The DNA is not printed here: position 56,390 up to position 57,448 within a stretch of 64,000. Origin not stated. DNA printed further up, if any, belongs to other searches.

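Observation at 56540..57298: Intact heliorhodopsin gene, monocistronic, divergent from a DEAD-box helicase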

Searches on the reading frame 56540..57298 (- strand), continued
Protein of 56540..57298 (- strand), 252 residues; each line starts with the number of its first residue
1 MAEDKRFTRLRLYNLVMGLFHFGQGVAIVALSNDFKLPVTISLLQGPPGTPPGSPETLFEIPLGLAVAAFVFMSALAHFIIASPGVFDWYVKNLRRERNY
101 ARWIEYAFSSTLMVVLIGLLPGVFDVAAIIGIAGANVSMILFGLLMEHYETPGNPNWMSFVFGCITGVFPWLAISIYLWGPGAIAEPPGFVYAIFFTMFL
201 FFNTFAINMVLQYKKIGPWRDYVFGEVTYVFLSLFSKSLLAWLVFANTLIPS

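Call 16: find_related_loci(query=window:56543-57298:-, collection=genome_contigs, flank=8000)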
Query window:56543-57298:- (252 aa) in genome_contigs; peptide patterns used: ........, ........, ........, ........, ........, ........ (x = any residue, [..] = any of these).
392 stretches matched a pattern; 307 encode a relative of the query (tblastn E <= 1e-3); the best 80 are kept; 80 distinct loci.
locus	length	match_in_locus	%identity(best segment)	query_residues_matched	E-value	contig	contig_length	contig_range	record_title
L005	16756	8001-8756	80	1-252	4e-137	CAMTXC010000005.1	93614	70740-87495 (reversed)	MAG: uncultured actinobacterium isolate G04_MAG_00059 genome assembly, contig: G04_MAG_00059_000000000014, whole genome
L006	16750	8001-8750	81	1-250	7e-130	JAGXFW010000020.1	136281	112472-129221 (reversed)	MAG: Actinomycetes bacterium isolate LH_M24 k141_1053545, whole genome shotgun sequence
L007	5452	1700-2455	77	1-252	4e-127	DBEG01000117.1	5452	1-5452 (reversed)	MAG TPA_asm: Actinobacteria bacterium UBA912 UBA912_contig_5365, whole genome shotgun sequence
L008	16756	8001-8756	77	1-252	3e-126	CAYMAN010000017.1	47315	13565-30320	MAG TPA_asm: uncultured Eubacteriales bacterium isolate SRP302447_co4_271 genome assembly, contig: NODE_2164_length_4731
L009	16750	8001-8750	74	3-252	1e-125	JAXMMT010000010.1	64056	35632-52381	MAG: Coriobacteriia bacterium isolate O10_metabat.bin.1 k141_27103, whole genome shotgun sequence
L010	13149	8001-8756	72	1-251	1e-124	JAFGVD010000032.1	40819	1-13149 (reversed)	MAG: Coriobacteriia bacterium isolate ZodW_Metabat.125 k87_12506584, whole genome shotgun sequence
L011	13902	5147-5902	72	1-251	1e-124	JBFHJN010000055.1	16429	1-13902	MAG: Coriobacteriia bacterium isolate Mix_sand07.2021.05.G.64 k141_855869_length_16429_cov_19.8726, whole genome shotgun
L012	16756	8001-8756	80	1-252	3e-124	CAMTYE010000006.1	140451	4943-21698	MAG: uncultured actinobacterium isolate G04_MAG_00041 genome assembly, contig: G04_MAG_00041_000000000006, whole genome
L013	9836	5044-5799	81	1-252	3e-124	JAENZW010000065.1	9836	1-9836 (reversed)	MAG: Actinomycetota bacterium isolate BM5_bin.17 BM5_bin17_NODE_1234_length_9836_cov_14.455986, whole genome shotgun seq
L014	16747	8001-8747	74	4-252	2e-116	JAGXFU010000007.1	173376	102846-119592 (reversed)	MAG: Actinomycetes bacterium isolate LH_M22 k141_231389, whole genome shotgun sequence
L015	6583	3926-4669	71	4-252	2e-115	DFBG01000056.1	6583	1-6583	MAG TPA_asm: Actinobacteria bacterium UBA3086 UBA3086_contig_37322, whole genome shotgun sequence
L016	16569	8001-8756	76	1-252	2e-115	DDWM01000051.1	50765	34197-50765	MAG TPA_asm: Actinobacteria bacterium UBA2286 UBA2286_contig_15506, whole genome shotgun sequence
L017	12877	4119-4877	73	1-252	4e-114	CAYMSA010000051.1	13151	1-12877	MAG TPA_asm: uncultured Coriobacteriaceae bacterium isolate binchicken_co27_458 genome assembly, contig: NODE_8349_lengt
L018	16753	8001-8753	72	1-251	7e-113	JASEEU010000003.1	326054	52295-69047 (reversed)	MAG: Anaerosomatales bacterium isolate Yes46-06 NODE_3_length_326054_cov_15.914978, whole genome shotgun sequence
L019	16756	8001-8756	77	1-252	3e-112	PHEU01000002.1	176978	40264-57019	MAG: Actinobacteria bacterium HGW-Actinobacteria-6 08E140C01_scaffold_139, whole genome shotgun sequence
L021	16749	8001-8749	72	3-252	1e-104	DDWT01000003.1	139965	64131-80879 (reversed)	MAG TPA_asm: Actinobacteria bacterium UBA2279 UBA2279_contig_536, whole genome shotgun sequence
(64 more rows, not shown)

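Call 25: search_solved_structures(query=window:56543-57298:-, show_alignments=4, max_evalue=1e-50)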
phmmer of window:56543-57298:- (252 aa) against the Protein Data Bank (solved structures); distinct sequences matched with E-value up to 1e-50: 5.
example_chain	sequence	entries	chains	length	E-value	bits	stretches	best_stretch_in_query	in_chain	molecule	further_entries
9ljj_A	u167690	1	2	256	2.1e-70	240.5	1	6-252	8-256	Heliorhodopsin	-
6su3_X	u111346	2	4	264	2.4e-70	240.3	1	6-252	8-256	48C12 heliorhodopsin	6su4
6uh3_A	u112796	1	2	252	3.1e-69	236.7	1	6-250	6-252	Heliorhodopsin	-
6is6_A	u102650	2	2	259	1.2e-57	198.7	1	3-251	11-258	heliorhodopsin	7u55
7clj_A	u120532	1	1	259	2.8e-57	197.5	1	3-251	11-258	heliorhodopsin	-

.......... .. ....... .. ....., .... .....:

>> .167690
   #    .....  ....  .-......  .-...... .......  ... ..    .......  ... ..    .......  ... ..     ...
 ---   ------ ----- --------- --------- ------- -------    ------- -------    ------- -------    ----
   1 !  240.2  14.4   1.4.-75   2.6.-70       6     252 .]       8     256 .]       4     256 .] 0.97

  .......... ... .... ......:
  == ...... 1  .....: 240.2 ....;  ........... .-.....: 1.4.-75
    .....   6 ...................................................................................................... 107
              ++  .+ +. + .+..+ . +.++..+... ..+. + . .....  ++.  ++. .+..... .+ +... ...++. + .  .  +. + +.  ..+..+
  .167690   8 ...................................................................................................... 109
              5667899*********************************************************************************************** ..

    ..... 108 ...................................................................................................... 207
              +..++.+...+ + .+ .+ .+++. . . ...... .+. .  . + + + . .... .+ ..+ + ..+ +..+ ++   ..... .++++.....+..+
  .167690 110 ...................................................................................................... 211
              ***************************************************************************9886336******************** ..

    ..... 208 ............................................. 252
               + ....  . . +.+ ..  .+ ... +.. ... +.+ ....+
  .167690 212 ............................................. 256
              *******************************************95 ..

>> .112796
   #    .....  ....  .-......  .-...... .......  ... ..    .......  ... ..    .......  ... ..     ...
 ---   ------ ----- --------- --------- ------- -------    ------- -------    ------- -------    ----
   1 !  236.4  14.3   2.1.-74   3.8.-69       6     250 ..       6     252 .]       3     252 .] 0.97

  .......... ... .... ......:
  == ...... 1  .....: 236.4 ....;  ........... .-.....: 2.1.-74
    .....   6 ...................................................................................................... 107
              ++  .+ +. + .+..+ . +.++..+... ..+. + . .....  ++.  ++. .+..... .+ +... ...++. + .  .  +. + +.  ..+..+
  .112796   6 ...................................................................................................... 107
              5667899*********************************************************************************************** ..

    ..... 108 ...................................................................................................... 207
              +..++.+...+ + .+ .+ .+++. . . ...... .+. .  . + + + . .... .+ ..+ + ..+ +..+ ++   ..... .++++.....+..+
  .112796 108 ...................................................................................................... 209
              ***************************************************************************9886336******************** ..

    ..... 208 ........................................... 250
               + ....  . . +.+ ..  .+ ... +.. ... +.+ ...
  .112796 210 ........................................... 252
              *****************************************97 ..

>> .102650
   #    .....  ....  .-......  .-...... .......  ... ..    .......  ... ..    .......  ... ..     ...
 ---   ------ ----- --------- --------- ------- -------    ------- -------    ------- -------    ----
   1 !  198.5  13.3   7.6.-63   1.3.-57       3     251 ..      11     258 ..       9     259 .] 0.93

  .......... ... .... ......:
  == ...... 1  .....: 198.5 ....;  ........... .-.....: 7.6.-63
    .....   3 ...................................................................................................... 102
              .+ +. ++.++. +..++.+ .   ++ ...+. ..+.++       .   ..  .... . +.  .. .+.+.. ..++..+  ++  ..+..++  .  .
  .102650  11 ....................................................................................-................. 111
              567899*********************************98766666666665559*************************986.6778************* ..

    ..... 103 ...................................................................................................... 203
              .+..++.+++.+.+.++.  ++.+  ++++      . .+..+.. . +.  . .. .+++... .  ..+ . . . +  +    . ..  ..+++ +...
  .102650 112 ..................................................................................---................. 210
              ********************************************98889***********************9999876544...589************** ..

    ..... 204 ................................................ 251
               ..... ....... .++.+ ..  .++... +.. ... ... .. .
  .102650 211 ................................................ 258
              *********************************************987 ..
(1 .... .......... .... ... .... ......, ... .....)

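Call 40: predict_structure(alignment_id=A1)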
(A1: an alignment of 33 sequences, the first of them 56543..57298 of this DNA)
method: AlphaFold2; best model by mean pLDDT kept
length: 252 residues; sequences in the alignment: 33
mean_pLDDT: 84.4   pTM: 0.81
mean pLDDT of the five models: 84.4, 80.1, 79.4, 74.2, 72.8
residues with pLDDT >= 90: 65; 70-90: 172; 50-70: 12; < 50: 3
segments of 3 or more residues with pLDDT < 50: none
pLDDT, mean of each block of 10 residues (from residue 1): 76 94 93 89 79 85 92 94 93 89 85 88 86 87 86 77 77 79 68 83 85 87 87 87 72 52
secondary structure, 60 per line:
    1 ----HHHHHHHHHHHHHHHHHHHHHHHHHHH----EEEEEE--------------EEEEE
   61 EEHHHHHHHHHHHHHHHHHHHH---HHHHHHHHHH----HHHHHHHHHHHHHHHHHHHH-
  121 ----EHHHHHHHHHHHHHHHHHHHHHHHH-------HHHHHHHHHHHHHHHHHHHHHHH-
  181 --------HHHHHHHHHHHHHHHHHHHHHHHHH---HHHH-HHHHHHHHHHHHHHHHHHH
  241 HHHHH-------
elements in order: H5-31 E36-41 E56-62 H63-82 H86-95 H100-119 H126-149 H157-179 H189-213 H217-220 H222-245

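Call 44: fold_search(model_id=the predicted structure, library=pdb)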
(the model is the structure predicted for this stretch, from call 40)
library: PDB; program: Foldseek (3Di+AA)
matches with E <= 10: 536; with E <= 0.001: 18
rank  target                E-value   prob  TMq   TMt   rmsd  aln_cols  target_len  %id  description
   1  6su3_A                1.0e-19  1.00  0.95  0.93   1.8       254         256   46  Crystal structure of the 48C12 heliorhodopsin in the violet form at pH 8.8 (released 2019-12-11)
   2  6su4_A                2.9e-19  1.00  0.94  0.93   1.7       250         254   46  Crystal structure of the 48C12 heliorhodopsin in the blue form at pH 4.3 (released 2019-12-11)
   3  6su4_X                5.2e-19  1.00  0.94  0.93   1.7       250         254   46  Crystal structure of the 48C12 heliorhodopsin in the blue form at pH 4.3 (released 2019-12-11)
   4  9ljj_A                9.8e-19  1.00  0.92  0.92   2.0       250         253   46  cryo-EM structure of a nanobody bound heliorhodopsin (released 2025-02-12)
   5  6su3_X                1.1e-18  1.00  0.93  0.92   1.7       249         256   46  Crystal structure of the 48C12 heliorhodopsin in the violet form at pH 8.8 (released 2019-12-11)
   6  6uh3_A                1.3e-17  1.00  0.90  0.92   2.0       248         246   45  Crystal structure of bacterial heliorhodopsin 48C12 (released 2019-12-04)
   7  6uh3_B                1.8e-17  1.00  0.90  0.93   1.8       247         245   45  Crystal structure of bacterial heliorhodopsin 48C12 (released 2019-12-04)
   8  7u55                  3.7e-17  1.00  0.89  0.91   2.3       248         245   42  Crystal structure of Thermoplasmatales archaeon heliorhodopsin at pH 4.5 (released 2022-09-07)
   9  6is6                  2.1e-16  1.00  0.89  0.90   2.6       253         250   42  Crystal structure of Thermoplasmatales archaeon heliorhodopsin (released 2019-09-25)
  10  7clj                  4.5e-16  1.00  0.89  0.90   2.6       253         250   41  Crystal structure of Thermoplasmatales archaeon heliorhodopsin E108D mutant (released 2020-09-02)
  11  6nwd                  2.4e-04  1.00  0.54  0.55   5.3       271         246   15  X-ray Crystallographic structure of Gloeobacter rhodopsin (released 2019-08-14)
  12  7bmh_A                2.8e-04  1.00  0.64  0.65   8.0       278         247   16  Crystal structure of a light-driven proton pump LR (Mac) from Leptosphaeria maculans (released 2021-07-07)
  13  8i2z                  3.6e-04  1.00  0.58  0.58   5.8       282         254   13  Cryo-EM structure of the zeaxanthin-bound kin4B8 (released 2023-03-29)
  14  5azd_A                4.6e-04  1.00  0.60  0.61   6.2       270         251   14  Crystal structure of thermophilic rhodopsin. (released 2016-04-27)
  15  9hfk_A                7.0e-04  1.00  0.56  0.55   6.8       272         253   12  Cryo-EM structure of the freshwater actinorhodopsin, Rhodoluna lacicola (RlActR) (released 2026-03-18)
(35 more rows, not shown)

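Call 45: list_cluster_members(proteins=[P0001, P0002])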
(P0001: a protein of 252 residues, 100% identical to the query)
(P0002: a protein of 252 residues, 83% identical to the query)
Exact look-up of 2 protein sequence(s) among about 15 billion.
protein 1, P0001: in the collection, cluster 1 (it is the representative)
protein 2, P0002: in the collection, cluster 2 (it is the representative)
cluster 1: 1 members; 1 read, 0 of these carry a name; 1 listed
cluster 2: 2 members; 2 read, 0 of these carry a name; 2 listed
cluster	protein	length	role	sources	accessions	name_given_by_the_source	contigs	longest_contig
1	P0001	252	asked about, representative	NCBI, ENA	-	-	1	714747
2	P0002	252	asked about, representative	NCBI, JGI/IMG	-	-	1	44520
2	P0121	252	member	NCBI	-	-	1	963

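Call 49: search_protein_families(library=pfam, proteins=[L010:3543-5828:-, L019:4462-6726:-, L021:1839-4100:-, L009:6185-7927:-, L018:5610-7226:-, L010:8762-9871:-, L010:9888-10682:+, L018:8783-9550:+, L009:3878-5359:-], max_evalue=0.0001)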
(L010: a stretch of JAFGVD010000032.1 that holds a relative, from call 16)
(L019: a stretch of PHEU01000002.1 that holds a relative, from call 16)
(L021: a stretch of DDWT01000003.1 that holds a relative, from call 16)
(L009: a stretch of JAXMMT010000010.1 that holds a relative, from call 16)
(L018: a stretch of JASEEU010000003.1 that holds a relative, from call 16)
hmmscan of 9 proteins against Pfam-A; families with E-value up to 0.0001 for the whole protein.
L010:3543-5828:- (762 aa): 8 families
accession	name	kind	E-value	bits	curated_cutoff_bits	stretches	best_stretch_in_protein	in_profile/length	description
PF02518.31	HATPase_c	-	2.3e-29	102.5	26.4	1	651-760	2-110/111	Histidine kinase-, DNA gyrase B-, and HSP90-like ATPase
PF13426.13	PAS_9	-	5.4e-26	91.3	27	2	392-489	2-102/103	PAS domain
PF00989.32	PAS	-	4.7e-21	75.3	22.6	2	384-488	4-113/113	PAS fold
PF00512.31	HisKA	-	1.1e-17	64.2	26.9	1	536-602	1-64/66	His Kinase A (phospho-acceptor) domain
PF13188.13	PAS_8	-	3.4e-15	55.7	21.8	1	383-428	3-45/65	PAS domain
PF08447.18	PAS_3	-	1.4e-11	44.9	25.6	1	280-360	2-85/89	PAS fold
PF08448.16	PAS_4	-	6.6e-10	39.6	23.1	0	391-493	5-110/110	PAS fold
PF12860.13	PAS_7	-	1.3e-05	25.7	27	0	391-495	5-114/115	PAS fold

L019:4462-6726:- (755 aa): 5 families
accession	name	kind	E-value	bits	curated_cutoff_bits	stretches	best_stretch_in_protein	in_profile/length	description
PF02518.31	HATPase_c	-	9.4e-27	94.1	26.4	1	629-738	1-109/111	Histidine kinase-, DNA gyrase B-, and HSP90-like ATPase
PF00512.31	HisKA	-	2.1e-20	73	26.9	1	515-583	1-66/66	His Kinase A (phospho-acceptor) domain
PF08447.18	PAS_3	-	9.4e-16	58.3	25.6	1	405-489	2-88/89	PAS fold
PF00989.32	PAS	-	1.6e-05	25.3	22.6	1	382-493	2-113/113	PAS fold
PF13426.13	PAS_9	-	3.4e-05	24.5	27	0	403-495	12-103/103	PAS domain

L021:1839-4100:- (754 aa): 8 families
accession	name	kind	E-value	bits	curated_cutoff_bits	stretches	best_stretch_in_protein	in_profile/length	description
PF02518.31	HATPase_c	-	1.8e-30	106.1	26.4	1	644-753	2-110/111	Histidine kinase-, DNA gyrase B-, and HSP90-like ATPase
PF13426.13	PAS_9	-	8.3e-25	87.5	27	2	385-483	2-103/103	PAS domain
PF00989.32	PAS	-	2e-22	79.8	22.6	2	377-481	4-113/113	PAS fold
PF00512.31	HisKA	-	1.3e-19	70.4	26.9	1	529-597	1-66/66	His Kinase A (phospho-acceptor) domain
PF08448.16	PAS_4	-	5.9e-16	59.1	23.1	1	383-486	4-110/110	PAS fold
PF13188.13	PAS_8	-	1.6e-12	47.3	21.8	1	376-419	3-43/65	PAS domain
PF08447.18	PAS_3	-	5.4e-12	46.3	25.6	0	397-475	2-83/89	PAS fold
PF12860.13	PAS_7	-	5.4e-08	33.4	27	1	385-489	6-115/115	PAS fold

L009:6185-7927:- (581 aa): 7 families
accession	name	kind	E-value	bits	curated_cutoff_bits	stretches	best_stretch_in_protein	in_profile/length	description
PF02518.31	HATPase_c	-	7.8e-26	91.1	26.4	1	467-576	4-110/111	Histidine kinase-, DNA gyrase B-, and HSP90-like ATPase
PF00512.31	HisKA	-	1.4e-19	70.3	26.9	1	350-416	1-64/66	His Kinase A (phospho-acceptor) domain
PF08448.16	PAS_4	-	4.8e-14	52.9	23.1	1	200-307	5-110/110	PAS fold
PF00989.32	PAS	-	2.2e-13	50.6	22.6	1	193-290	4-102/113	PAS fold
PF13426.13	PAS_9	-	2.6e-08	34.5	27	1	204-304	5-103/103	PAS domain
PF08447.18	PAS_3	-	3.8e-07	30.7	25.6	1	214-290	3-81/89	PAS fold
PF13188.13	PAS_8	-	2.7e-05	24.3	21.8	0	192-242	3-50/65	PAS domain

L018:5610-7226:- (539 aa): 3 families
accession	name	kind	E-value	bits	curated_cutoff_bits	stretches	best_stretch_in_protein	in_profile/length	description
PF02518.31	HATPase_c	-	3.2e-28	98.8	26.4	1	423-534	1-110/111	Histidine kinase-, DNA gyrase B-, and HSP90-like ATPase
PF00512.31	HisKA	-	7e-17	61.7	26.9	1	311-377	2-66/66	His Kinase A (phospho-acceptor) domain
PF00672.30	HAMP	-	8.6e-12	45.6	25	1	255-303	2-50/53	HAMP domain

L010:8762-9871:- (370 aa): 2 families
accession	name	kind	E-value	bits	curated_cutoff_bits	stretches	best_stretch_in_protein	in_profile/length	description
PF01758.21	SBF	-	3.4e-39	134.9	24.3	1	72-268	2-190/191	Sodium Bile acid symporter family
PF13593.11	SBF_like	-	7.1e-08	32.5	25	1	112-342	70-294/313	SBF-like CPA transporter family (DUF4137)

L010:9888-10682:+ (265 aa): 0 families

L018:8783-9550:+ (256 aa): 0 families

L009:3878-5359:- (494 aa): 3 families
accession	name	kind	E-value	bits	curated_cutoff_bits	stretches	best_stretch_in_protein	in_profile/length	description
PF02518.31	HATPase_c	-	1.6e-27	96.6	26.4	1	383-492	2-109/111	Histidine kinase-, DNA gyrase B-, and HSP90-like ATPase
PF00512.31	HisKA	-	2.3e-14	53.6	26.9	1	268-335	1-66/66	His Kinase A (phospho-acceptor) domain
PF00672.30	HAMP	-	4.1e-12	46.7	25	1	212-262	1-51/53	HAMP domain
